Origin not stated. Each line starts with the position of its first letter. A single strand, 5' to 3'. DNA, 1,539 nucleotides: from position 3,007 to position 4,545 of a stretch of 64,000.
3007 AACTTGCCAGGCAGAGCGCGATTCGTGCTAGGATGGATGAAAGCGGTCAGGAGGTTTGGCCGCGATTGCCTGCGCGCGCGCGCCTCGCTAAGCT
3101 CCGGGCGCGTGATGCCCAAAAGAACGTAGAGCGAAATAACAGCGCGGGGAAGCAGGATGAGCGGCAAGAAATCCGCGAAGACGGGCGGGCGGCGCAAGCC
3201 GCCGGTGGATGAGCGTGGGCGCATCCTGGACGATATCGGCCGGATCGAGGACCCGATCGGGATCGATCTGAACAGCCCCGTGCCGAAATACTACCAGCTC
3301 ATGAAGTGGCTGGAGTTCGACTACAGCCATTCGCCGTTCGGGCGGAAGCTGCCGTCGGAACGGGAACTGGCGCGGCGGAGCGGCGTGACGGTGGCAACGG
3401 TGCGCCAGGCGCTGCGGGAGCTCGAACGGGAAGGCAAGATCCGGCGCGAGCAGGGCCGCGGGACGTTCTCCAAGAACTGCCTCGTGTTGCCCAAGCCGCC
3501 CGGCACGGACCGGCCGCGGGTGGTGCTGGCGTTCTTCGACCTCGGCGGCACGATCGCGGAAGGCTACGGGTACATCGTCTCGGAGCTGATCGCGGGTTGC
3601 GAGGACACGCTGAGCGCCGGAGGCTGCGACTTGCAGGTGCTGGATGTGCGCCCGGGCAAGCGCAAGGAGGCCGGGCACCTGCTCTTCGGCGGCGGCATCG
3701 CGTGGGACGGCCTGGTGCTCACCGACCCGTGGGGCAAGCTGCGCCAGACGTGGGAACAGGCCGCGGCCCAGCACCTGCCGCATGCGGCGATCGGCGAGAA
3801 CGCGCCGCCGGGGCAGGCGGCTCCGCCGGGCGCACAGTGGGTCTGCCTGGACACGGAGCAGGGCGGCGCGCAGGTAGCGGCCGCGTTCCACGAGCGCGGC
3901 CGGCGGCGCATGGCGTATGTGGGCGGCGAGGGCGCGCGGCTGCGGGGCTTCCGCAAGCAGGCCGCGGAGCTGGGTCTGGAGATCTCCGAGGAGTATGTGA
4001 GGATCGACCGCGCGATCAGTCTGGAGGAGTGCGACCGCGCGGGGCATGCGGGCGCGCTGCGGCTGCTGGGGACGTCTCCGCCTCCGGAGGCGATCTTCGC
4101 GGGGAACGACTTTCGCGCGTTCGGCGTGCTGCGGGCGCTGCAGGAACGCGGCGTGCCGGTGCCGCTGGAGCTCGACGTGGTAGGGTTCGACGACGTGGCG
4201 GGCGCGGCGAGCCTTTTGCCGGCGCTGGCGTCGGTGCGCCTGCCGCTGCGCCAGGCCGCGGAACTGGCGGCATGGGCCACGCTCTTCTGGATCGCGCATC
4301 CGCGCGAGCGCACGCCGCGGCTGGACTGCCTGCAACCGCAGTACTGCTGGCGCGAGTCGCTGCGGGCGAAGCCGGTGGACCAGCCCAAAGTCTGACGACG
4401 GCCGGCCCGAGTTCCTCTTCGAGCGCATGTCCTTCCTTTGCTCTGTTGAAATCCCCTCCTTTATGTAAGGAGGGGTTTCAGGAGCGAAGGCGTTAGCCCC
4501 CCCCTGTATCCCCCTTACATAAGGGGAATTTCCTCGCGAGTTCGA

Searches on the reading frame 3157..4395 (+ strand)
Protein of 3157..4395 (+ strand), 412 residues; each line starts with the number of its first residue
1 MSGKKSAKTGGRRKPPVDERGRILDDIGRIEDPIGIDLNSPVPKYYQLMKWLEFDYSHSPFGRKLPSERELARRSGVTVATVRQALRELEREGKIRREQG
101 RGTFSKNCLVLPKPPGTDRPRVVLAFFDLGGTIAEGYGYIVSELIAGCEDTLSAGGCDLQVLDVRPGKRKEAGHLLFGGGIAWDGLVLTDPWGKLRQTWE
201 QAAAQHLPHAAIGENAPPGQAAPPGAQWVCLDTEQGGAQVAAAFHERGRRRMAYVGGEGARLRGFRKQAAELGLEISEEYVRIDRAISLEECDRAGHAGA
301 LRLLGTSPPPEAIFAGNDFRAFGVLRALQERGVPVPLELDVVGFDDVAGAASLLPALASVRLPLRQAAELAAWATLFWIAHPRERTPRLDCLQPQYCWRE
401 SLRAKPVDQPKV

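Call 9: search_protein_families(library=pfam, proteins=[window:3157-4395:+], max_evalue=0.001)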
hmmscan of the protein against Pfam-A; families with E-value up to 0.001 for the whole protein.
window:3157-4395:+ (412 aa): 6 families
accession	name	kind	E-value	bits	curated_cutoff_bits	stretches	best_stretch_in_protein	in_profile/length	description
PF13377.12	Peripla_BP_3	-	1.6e-23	84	26.5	1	242-401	2-166/167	Periplasmic binding protein-like domain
PF00392.27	GntR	-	9.9e-14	51.2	27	1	62-104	21-63/64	Bacterial regulatory proteins, gntR family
PF13412.12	HTH_24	-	1.1e-05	25.3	21.9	1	69-96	21-48/48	Winged helix-turn-helix DNA-binding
PF00532.27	Peripla_BP_1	-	0.00011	22.2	22.2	1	256-366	134-248/281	Periplasmic binding proteins and sugar binding domain of LacI family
PF17782.7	DprA_WH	-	0.00012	22.5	22.9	1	70-100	30-60/61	DprA winged helix domain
PF13545.12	HTH_Crp_2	-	0.00039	20.7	27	1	67-101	24-57/70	Crp-like helix-turn-helix domain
